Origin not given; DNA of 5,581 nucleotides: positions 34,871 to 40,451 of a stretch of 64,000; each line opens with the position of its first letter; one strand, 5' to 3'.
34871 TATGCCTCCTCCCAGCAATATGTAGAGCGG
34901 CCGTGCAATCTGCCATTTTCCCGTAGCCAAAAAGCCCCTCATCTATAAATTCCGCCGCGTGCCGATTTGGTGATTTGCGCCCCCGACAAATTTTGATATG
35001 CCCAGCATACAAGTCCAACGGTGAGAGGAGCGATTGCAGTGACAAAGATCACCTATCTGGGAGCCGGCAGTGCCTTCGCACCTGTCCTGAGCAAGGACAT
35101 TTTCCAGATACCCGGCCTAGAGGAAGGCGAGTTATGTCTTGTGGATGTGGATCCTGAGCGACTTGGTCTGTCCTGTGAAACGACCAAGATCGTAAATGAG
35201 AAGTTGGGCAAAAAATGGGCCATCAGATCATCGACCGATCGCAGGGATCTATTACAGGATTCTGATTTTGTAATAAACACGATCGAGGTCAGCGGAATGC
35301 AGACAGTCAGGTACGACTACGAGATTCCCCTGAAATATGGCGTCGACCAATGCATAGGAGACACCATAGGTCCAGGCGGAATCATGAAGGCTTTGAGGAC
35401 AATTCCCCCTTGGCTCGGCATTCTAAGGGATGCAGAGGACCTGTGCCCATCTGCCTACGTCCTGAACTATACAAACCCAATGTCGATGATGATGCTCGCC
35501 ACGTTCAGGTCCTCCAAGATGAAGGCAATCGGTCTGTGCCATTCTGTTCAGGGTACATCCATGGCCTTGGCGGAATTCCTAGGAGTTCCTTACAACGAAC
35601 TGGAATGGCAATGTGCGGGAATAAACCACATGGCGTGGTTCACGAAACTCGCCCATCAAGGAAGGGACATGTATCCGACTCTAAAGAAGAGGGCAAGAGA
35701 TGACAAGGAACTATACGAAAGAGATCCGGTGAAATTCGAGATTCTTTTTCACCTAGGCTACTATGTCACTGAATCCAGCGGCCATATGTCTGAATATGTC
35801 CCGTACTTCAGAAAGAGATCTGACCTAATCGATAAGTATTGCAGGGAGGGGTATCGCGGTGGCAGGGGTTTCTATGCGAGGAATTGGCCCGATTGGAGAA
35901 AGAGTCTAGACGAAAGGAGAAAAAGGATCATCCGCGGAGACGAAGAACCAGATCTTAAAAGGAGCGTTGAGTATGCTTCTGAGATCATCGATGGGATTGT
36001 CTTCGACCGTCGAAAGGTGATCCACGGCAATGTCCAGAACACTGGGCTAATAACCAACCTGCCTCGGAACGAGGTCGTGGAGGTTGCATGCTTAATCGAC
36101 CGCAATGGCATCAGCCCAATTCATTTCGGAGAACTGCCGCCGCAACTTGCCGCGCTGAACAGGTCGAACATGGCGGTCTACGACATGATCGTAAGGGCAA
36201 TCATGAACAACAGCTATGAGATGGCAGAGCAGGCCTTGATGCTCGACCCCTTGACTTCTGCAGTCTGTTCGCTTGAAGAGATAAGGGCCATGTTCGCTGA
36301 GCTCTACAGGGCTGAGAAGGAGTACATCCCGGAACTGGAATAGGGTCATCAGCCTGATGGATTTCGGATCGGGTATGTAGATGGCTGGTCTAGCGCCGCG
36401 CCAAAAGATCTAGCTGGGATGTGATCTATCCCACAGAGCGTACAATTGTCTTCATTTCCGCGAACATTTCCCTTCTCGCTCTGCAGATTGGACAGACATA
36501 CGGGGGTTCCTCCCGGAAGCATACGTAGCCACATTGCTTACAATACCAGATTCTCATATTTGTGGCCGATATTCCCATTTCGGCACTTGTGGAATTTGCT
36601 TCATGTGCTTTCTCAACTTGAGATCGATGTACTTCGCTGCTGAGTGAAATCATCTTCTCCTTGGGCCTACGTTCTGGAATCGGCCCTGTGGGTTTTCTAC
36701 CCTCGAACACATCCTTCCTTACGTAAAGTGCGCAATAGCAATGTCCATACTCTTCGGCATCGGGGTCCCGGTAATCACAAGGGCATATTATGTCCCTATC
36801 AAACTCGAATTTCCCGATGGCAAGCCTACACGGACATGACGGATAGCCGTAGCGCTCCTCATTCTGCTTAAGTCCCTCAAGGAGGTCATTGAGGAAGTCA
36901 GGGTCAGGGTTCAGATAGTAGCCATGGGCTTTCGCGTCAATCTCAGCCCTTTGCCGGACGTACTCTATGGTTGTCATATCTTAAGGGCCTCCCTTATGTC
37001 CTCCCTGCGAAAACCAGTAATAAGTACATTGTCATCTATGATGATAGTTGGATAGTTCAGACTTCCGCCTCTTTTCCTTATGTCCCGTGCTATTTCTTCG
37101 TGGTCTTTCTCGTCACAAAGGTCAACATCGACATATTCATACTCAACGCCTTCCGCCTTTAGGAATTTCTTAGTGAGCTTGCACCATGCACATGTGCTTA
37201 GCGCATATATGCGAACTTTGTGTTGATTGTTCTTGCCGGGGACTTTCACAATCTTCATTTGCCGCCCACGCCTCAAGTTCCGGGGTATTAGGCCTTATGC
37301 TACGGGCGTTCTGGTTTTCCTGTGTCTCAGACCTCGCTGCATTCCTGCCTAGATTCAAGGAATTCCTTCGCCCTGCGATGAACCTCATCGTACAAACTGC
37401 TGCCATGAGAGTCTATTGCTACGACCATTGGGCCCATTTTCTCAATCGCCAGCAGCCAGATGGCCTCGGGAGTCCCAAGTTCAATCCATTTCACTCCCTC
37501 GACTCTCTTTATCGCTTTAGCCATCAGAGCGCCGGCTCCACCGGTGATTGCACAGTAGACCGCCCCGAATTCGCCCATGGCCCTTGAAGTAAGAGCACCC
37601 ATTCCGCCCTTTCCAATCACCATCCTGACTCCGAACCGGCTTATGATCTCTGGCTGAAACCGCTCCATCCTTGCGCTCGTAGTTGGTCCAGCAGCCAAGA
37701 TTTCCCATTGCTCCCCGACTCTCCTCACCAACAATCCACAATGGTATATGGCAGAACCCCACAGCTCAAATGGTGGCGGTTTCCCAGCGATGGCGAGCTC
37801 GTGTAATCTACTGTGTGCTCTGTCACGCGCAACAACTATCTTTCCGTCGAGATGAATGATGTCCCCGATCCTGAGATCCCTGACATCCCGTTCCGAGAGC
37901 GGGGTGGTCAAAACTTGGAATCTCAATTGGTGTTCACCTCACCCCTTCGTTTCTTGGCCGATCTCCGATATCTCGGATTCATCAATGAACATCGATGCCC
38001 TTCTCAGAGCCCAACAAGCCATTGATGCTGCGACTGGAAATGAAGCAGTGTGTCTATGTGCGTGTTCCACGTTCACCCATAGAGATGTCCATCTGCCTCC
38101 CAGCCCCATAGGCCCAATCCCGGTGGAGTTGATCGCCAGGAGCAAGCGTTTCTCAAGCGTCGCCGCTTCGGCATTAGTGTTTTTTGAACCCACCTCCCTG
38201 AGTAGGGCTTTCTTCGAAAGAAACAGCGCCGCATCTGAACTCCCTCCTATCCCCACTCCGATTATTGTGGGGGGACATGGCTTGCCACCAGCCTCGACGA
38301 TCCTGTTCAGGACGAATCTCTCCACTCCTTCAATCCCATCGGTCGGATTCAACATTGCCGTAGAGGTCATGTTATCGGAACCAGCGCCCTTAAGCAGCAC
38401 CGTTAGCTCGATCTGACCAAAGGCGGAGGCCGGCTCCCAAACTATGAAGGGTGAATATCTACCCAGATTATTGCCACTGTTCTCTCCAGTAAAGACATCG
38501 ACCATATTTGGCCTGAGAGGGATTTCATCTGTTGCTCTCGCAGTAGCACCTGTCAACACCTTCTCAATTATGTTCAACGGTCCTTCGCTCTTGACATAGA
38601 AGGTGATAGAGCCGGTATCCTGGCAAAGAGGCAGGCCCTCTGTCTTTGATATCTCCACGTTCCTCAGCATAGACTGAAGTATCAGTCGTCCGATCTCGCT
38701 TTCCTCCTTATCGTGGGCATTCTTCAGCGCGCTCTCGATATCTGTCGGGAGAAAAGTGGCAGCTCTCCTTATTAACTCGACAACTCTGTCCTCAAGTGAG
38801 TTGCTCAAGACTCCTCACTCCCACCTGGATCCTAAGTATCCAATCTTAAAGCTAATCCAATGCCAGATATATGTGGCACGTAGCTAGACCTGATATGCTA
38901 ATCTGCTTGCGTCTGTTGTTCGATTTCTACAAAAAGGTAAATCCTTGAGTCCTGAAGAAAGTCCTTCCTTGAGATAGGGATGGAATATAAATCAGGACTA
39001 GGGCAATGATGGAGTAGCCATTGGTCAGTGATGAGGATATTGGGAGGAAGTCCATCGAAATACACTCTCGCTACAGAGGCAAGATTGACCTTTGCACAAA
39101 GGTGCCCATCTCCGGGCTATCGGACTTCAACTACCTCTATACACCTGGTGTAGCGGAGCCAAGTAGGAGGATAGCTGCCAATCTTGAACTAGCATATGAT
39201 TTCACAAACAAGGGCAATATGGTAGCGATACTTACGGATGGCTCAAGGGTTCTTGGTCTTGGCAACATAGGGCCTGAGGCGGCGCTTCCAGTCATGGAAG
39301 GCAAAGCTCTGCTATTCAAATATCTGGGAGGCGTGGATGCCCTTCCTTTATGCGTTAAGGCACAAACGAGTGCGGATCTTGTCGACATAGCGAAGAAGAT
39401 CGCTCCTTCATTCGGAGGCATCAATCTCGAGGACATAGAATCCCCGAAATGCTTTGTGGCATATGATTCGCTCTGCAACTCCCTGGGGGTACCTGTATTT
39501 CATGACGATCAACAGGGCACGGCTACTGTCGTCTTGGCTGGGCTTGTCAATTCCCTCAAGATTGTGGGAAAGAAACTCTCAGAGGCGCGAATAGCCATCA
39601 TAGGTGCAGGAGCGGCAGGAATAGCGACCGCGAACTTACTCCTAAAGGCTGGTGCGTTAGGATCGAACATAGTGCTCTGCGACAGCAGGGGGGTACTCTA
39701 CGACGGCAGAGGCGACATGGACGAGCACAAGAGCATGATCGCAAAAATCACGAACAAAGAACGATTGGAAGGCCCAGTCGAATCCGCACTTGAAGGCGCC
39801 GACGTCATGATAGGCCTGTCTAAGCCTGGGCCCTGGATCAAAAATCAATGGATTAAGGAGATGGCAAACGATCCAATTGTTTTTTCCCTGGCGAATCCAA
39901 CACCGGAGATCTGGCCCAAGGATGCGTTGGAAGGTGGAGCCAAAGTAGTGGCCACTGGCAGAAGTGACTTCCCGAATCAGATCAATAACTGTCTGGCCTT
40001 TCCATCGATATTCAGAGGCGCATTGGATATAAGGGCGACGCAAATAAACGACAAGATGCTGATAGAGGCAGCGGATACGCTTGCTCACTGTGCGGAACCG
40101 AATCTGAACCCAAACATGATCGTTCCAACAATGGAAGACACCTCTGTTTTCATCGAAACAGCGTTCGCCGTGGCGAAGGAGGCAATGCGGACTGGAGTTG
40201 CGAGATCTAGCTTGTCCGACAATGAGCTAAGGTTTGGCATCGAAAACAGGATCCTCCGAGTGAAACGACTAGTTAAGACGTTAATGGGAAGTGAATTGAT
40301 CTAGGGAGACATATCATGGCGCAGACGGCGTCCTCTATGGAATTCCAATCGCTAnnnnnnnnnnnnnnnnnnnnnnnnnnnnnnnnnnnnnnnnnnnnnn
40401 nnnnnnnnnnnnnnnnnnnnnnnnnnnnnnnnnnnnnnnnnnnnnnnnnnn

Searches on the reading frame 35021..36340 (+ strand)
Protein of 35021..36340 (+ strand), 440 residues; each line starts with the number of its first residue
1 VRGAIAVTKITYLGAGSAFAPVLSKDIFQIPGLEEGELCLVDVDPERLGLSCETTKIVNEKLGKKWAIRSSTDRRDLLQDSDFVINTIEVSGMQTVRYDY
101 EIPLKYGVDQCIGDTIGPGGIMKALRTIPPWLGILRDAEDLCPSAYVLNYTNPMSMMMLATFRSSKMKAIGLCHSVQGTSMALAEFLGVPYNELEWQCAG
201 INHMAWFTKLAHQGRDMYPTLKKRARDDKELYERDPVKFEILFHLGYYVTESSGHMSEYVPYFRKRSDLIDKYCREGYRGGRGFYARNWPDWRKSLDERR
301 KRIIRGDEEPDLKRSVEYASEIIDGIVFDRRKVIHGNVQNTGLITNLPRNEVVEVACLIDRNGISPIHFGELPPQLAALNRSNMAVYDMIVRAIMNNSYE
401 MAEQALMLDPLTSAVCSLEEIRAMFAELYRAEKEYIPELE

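Call 18: search_protein_families(library=pfam, proteins=[window:35021-36340:+], max_evalue=0.001)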
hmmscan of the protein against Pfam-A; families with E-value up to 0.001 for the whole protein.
window:35021-36340:+ (440 aa): 2 families
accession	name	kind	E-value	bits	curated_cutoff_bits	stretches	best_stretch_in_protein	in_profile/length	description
PF11975.13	Glyco_hydro_4C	-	2.8e-56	191.3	24.1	1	198-412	1-211/211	Family 4 glycosyl hydrolase C-terminal domain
PF02056.22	Glyco_hydro_4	-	1.4e-52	178.4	23.2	1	9-188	1-182/183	Family 4 glycosyl hydrolase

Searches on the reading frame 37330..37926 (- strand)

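Call 75: search_protein_families(library=pfam, proteins=[window:37330-37926:-], max_evalue=0.001)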
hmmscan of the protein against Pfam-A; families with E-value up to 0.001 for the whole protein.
window:37330-37926:- (199 aa): 1 family
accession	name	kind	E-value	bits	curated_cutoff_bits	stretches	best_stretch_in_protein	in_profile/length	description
PF05683.17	Fumerase_C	-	8.8e-43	146.5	22.2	1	6-181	31-204/205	Fumarase C-terminus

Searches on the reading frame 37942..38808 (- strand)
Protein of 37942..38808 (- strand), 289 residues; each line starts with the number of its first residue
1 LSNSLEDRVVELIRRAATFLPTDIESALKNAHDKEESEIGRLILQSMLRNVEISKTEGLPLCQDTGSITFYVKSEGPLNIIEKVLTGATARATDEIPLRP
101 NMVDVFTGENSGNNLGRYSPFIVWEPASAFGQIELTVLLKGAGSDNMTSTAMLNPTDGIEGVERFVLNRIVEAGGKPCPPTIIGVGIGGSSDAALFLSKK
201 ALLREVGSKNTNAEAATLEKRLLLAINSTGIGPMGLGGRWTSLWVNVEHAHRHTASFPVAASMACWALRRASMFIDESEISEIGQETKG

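Call 19: search_protein_families(library=pfam, proteins=[window:37942-38808:-], max_evalue=0.001)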
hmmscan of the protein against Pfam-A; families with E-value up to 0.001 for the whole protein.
window:37942-38808:- (289 aa): 1 family
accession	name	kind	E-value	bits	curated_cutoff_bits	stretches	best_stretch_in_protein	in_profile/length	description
PF05681.19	Fumerase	-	4.1e-86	289.1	25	1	7-272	2-268/270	Fumarate hydratase (Fumerase)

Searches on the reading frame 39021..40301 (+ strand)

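Call 19: search_protein_families(library=pfam, proteins=[window:39021-40301:+], max_evalue=0.001)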
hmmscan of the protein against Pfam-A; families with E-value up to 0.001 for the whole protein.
window:39021-40301:+ (427 aa): 2 families
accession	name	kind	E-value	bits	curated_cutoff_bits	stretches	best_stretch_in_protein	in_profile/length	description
PF03949.21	Malic_M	-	5.5e-30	105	23.5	1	165-388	2-257/258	Malic enzyme, NAD binding domain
PF00390.24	malic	-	1.7e-22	80.6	23.1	1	35-117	19-120/182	Malic enzyme, N-terminal domain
